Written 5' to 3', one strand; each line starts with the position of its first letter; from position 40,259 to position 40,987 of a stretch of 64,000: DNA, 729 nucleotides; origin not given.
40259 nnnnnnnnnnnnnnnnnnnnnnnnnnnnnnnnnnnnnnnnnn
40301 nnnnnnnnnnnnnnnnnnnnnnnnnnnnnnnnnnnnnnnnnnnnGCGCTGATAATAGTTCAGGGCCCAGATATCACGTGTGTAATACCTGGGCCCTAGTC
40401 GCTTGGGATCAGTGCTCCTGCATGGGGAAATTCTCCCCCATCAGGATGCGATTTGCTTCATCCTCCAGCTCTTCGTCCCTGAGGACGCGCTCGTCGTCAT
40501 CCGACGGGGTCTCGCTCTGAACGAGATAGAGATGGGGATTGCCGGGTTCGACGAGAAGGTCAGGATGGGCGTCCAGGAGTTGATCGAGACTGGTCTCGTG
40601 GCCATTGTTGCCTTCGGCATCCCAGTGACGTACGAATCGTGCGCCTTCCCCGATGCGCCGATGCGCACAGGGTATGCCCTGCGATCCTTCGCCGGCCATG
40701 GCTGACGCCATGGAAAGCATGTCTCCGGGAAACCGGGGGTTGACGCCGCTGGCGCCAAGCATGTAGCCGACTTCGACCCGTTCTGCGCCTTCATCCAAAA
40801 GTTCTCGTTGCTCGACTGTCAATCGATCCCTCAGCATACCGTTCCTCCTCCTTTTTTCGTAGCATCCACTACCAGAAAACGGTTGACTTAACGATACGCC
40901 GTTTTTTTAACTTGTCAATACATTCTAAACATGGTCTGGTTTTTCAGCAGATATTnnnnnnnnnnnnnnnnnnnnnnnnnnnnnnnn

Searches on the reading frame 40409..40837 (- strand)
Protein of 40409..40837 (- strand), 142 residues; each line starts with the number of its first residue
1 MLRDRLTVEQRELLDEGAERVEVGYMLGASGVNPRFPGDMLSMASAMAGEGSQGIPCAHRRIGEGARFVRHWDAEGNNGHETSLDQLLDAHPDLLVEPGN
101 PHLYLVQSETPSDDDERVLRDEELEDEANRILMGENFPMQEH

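Call 4: search_protein_families(library=pfam, proteins=[window:40409-40837:-, window:40441-40794:-], max_evalue=1)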
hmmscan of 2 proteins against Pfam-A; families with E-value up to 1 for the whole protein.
window:40409-40837:- (142 aa): 0 families

window:40441-40794:- (117 aa): 0 families

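Call 6: find_homologous_proteins(query=window:40409-40837:-, max_evalue=0.01)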
Query window:40409-40837:- (142 aa): 2 proteins with E <= 0.01 among 42 candidates.
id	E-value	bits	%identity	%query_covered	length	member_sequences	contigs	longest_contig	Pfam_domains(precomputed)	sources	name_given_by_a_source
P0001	3.1e-89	314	100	100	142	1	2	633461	-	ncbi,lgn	-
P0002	1.6e-32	131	55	82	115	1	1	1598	-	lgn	-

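Call 9: find_encoding_contigs(protein=P0002, flank=10000)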
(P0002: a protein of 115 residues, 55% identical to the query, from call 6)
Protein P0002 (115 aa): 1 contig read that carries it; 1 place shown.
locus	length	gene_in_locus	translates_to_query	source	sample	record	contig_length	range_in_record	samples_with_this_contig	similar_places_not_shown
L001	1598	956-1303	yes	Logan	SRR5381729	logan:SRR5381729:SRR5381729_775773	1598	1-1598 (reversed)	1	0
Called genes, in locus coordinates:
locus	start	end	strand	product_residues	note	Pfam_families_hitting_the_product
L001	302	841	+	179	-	-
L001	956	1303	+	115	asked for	-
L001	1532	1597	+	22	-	?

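Call 10: find_encoding_contigs(protein=P0001, flank=10000)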
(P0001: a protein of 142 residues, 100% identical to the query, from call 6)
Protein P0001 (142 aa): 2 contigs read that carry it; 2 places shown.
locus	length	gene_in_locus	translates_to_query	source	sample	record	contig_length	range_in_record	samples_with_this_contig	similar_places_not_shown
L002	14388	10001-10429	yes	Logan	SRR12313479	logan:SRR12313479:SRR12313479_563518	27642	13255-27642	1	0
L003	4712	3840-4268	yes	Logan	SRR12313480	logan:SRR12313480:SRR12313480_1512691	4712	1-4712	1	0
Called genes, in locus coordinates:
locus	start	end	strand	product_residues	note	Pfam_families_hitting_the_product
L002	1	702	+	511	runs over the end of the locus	PF00041:fn3 (weak), PF23376:Fn3_VIN3 (faint), PF25059:FN3_DSCAM-DSCAML_C (faint), PF16656:Pur_ac_phosph_N (weak)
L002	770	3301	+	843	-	PF00690:Cation_ATPase_N, PF00122:E1-E2_ATPase, PF00702:Hydrolase, PF13246:Cation_ATPase, PF00689:Cation_ATPase_C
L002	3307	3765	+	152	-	-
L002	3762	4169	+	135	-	-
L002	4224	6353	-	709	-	PF01551:Peptidase_M23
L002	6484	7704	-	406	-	PF08450:SGL (faint), PF26549:Tricorn_N (faint), PF07676:PD40 (faint)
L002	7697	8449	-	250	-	PF07224:Chlorophyllase, PF02129:Peptidase_S15, PF01738:DLH, PF20434:BD-FAE, PF12146:Hydrolase_4 (faint), PF00326:Peptidase_S9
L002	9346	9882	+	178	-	-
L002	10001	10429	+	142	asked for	-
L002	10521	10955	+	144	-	PF02600:DsbB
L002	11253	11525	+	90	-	PF04892:VanZ-LLP1 (weak)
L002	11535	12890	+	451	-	PF22053:DUF6938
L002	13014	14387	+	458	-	?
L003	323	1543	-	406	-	PF08450:SGL (faint), PF26549:Tricorn_N (faint), PF07676:PD40 (faint)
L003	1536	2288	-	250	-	PF07224:Chlorophyllase, PF02129:Peptidase_S15, PF01738:DLH, PF20434:BD-FAE, PF12146:Hydrolase_4 (faint), PF00326:Peptidase_S9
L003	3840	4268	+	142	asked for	-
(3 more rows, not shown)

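Call 23: search_protein_representatives(alignment_id=A1)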
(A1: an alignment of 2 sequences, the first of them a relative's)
Query: 2 sequences, 142 profile positions. Proteins with E-value up to 0.001 (for the whole library): 8; up to 1e-10: 4; up to 1e-30: 1. The best 8 are listed.
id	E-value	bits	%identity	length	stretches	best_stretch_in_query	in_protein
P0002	2.4e-67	241.7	-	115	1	1-116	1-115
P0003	3.1e-27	111.6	-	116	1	2-102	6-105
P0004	2.6e-21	92.5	-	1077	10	49-91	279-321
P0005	2.8e-16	76.1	-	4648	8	68-122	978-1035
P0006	2.5e-09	53.6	-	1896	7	62-113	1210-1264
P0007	2.4e-07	47.2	-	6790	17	73-116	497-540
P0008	2.5e-05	40.7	-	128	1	7-75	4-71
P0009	3.1e-05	40.3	-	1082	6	54-112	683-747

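Call 25: search_protein_families(library=pfam, proteins=[P0003, P0008, P0004, P0009, P0006], max_evalue=0.01)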
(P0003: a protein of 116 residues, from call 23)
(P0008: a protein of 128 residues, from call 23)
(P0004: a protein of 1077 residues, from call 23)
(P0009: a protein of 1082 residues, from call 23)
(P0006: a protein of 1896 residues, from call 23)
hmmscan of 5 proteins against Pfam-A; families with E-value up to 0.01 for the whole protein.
P0003 (116 aa): 0 families

P0008 (128 aa): 0 families

P0004 (1077 aa): 12 families
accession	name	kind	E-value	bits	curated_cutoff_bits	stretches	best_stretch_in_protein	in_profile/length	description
PF19077.6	Big_13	-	2.7e-77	256.2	27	10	328-405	9-102/102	Bacterial Ig-like domain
PF09136.16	Glucodextran_B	-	3e-30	104.4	27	0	355-397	36-76/83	Glucodextranase, domain B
PF17936.7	Big_6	-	4.1e-21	75.4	27.6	0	195-229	45-79/83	Bacterial Ig domain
PF13754.12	Big_3_4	-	7.3e-13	48.8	27.3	0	866-916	12-63/106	Domain of unknown function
PF09430.16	EMC7_beta-sandw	-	1.3e-12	48.4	26.6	0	1002-1035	7-39/122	ER membrane protein complex subunit 7, beta-sandwich domain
PF21190.3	Bbp16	-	1.4e-12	48.3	27.1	0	798-853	25-79/115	Bbp16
PF12229.13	PG_binding_4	-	1.8e-12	47.9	22.1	0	340-360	76-96/117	Putative peptidoglycan binding domain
PF20944.2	StcE_b-sandwich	-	4.8e-08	33.3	27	0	247-284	37-72/75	Metalloprotease StcE, beta-sandwich domain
PF06390.17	NESP55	-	2.3e-06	27.9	35.4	0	213-295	116-198/261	Neuroendocrine-specific golgi protein P55 (NESP55)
PF04619.18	Adhesin_Dr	-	7e-06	26.5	23.6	0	864-890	95-121/139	Dr-family adhesin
PF25309.1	ELLD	-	0.0067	16.8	27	0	330-357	146-173/175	Endolysin-like domain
PF17137.9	DUF5110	-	0.0089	16.5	27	0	348-373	35-60/71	Domain of unknown function (DUF5110)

P0009 (1082 aa): 2 families
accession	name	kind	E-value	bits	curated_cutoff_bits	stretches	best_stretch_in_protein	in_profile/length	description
PF23237.1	HYR_4C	-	1.1e-28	99.7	27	7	492-561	7-73/73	HYR-like domain with 4 cysteines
PF20164.4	GspA_SrpA_N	-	0.0068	17.2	27.4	0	776-803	85-112/117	GspA/SrpA SigLec-like domain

P0006 (1896 aa): 6 families
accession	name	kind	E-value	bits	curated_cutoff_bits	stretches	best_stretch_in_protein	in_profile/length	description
PF02494.22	HYR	-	2.2e-39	134.1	21.7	3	1639-1716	2-81/81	HYR domain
PF23237.1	HYR_4C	-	1.1e-23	83.6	27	6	1166-1238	3-73/73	HYR-like domain with 4 cysteines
PF01483.27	P_proprotein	-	4.1e-12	46.5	21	1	727-843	3-85/86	Proprotein convertase P-domain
PF18962.6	Por_Secre_tail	-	9.7e-12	45.5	27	1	1820-1893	1-75/75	Secretion system C-terminal sorting domain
PF03160.20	Calx-beta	-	1.8e-06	28.4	27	1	494-600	10-119/119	Calx-beta domain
PF17161.10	DUF5123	-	0.003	19.1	35.1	1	372-452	24-104/113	Domain of unknown function (DUF5123)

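Call 31: find_homologous_proteins(query=A3, max_evalue=0.01)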
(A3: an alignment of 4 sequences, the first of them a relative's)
Query A3 (4 sequences) (142 aa, profile of the alignment): 4 proteins with E <= 0.01 among 2253 candidates.
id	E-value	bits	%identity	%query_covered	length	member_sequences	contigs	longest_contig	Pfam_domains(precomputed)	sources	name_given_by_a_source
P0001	9.8e-50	185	100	100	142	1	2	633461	-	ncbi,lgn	-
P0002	1.4e-49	185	55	82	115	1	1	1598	-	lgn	-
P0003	2.2e-49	184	48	71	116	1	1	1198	-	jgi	jgi:hypothetical protein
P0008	4.4e-37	145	31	65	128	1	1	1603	-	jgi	jgi:hypothetical protein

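Call 32: find_encoding_contigs(protein=P0003, flank=5000)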
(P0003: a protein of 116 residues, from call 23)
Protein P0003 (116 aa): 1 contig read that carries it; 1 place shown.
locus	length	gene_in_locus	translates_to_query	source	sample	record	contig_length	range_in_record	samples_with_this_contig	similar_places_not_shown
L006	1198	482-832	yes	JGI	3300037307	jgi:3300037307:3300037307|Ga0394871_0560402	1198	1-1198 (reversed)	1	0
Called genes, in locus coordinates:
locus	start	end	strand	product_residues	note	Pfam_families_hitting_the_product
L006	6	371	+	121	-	-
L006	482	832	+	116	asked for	-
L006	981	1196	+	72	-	?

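Call 33: find_encoding_contigs(protein=P0008, flank=5000)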
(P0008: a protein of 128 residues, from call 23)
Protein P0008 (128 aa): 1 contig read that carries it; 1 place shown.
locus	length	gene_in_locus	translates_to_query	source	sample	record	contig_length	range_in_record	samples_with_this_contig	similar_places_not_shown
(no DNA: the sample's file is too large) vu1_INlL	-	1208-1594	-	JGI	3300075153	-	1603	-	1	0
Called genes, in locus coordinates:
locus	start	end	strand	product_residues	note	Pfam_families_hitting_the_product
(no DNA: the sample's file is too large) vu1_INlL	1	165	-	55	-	?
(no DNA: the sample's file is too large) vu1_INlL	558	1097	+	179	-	-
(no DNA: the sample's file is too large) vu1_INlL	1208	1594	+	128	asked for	-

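Call 39: search_solved_structures(query=A3, max_evalue=10)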
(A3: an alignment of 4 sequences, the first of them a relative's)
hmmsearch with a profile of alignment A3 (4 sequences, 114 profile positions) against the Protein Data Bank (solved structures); distinct sequences matched with E-value up to 10: 7.
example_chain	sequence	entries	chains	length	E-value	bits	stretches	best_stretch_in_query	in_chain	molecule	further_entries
2x3v_A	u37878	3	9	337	0.11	16.1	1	37-106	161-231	PROTEIN KINASE C AND CASEIN KINASE SUBSTRATE IN NEURONS PROTEIN 1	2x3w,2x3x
3q84_A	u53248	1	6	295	0.12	15.9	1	37-106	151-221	Protein kinase C and casein kinase substrate in neurons protein 1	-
3qni_A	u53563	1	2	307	0.13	15.8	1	37-106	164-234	Protein kinase C and casein kinase substrate in neurons protein 1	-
3hai_A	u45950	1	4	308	0.13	15.8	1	37-106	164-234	human PACSIN1 F-BAR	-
3hah_A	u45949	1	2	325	0.15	15.6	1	37-106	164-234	human PACSIN1 F-BAR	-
7r3a_A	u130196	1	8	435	0.24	15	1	68-112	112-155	S-inosyl-L-homocysteine hydrolase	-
7ase_K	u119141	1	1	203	1.7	12.2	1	18-78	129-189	CSN8_PSD8_EIF3K domain-containing protein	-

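Call 43: predict_structure(alignment_id=A3)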
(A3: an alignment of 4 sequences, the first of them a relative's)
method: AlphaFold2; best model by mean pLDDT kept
length: 142 residues; sequences in the alignment: 4
mean_pLDDT: 45.3   pTM: 0.29
mean pLDDT of the five models: 45.3, 44.0, 41.7, 39.9, 39.9
residues with pLDDT >= 90: 0; 70-90: 0; 50-70: 51; < 50: 91
segments of 3 or more residues with pLDDT < 50: 17-66, 72-78, 97-104, 106-119, 135-142
pLDDT, mean of each block of 10 residues (from residue 1): 51 56 42 35 33 26 46 49 63 49 44 40 54 49 37
secondary structure, 60 per line:
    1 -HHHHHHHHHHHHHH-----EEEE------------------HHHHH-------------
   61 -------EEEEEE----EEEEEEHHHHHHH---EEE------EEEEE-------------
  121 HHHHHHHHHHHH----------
elements in order: H2-15 E21-24 H43-47 E68-73 E78-83 H84-90 E94-96 E103-107 H121-132

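Call 56: find_related_loci(query=A3, collection=viral_contigs, flank=3000)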
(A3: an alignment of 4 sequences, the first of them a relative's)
Query A3 (142 aa) in viral_contigs; peptide patterns used: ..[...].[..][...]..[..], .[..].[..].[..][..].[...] (x = any residue, [..] = any of these).
17 stretches matched a pattern, but none encodes a relative of the query by tblastn (E <= 1e-3).

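Call 61: search_protein_families(library=phrogs, proteins=[P0001, P0002, P0003, P0008], max_evalue=1)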
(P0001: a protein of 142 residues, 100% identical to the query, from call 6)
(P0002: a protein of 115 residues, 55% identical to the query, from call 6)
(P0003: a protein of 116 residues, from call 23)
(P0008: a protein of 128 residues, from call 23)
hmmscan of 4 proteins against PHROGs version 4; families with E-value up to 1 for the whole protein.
P0001 (142 aa): 0 families

P0002 (115 aa): 0 families

P0003 (116 aa): 0 families

P0008 (128 aa): 0 families

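Call 62: search_protein_families(library=padloc, proteins=[P0001, P0002, P0003, P0008], max_evalue=1)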
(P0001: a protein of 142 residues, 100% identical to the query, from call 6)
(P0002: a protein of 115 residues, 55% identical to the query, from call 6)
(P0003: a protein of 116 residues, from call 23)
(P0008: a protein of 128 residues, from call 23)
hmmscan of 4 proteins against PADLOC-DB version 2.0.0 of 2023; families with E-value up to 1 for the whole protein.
P0001 (142 aa): 0 families

P0002 (115 aa): 0 families

P0003 (116 aa): 0 families

P0008 (128 aa): 1 family
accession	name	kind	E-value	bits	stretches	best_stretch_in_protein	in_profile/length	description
PDLC02587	DrmC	-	0.036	11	1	9-83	52-126/267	DrmC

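Call 63: search_protein_families(library=ncbifam, proteins=[P0001, P0002, P0003, P0008], max_evalue=1)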
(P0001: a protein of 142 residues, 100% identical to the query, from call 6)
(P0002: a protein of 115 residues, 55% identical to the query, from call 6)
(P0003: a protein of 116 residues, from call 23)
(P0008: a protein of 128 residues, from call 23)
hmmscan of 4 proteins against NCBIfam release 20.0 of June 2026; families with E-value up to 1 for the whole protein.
P0001 (142 aa): 0 families

P0002 (115 aa): 0 families

P0003 (116 aa): 1 family
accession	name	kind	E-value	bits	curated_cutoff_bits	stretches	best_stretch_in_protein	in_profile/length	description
NF003430.0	PRK04930.1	equivalog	0.16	11.3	240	1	85-104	36-55/184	glutathione-regulated potassium-efflux system ancillary protein KefG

P0008 (128 aa): 0 families

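Call 69: search_protein_families(library=pfam, alignment_id=A10, max_evalue=10)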
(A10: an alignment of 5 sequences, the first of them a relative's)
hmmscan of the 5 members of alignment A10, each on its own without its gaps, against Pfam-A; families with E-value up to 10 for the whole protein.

A. member 1, P0001 (142 aa): 0 families

B. families by the number of members that match (of 5 scanned): 1 family
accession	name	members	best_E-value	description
PF02957.21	TT_ORF2-like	1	0.021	TT viral ORF2-like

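Call 75: predict_structure(alignment_id=A11)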
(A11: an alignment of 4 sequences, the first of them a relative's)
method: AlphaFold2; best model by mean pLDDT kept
length: 116 residues; sequences in the alignment: 4
mean_pLDDT: 45.6   pTM: 0.32
mean pLDDT of the five models: 45.6, 40.5, 40.5, 39.4, 37.7
residues with pLDDT >= 90: 0; 70-90: 0; 50-70: 37; < 50: 79
segments of 3 or more residues with pLDDT < 50: 22-71, 74-78, 99-116
pLDDT, mean of each block of 10 residues (from residue 1): 53 63 47 39 32 33 39 49 56 51 45 38
secondary structure, 60 per line:
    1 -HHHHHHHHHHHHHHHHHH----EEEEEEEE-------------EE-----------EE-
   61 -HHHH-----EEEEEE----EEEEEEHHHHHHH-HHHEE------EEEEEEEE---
elements in order: H2-19 E24-31 H62-65 E71-76 E81-86 H87-93 E106-113
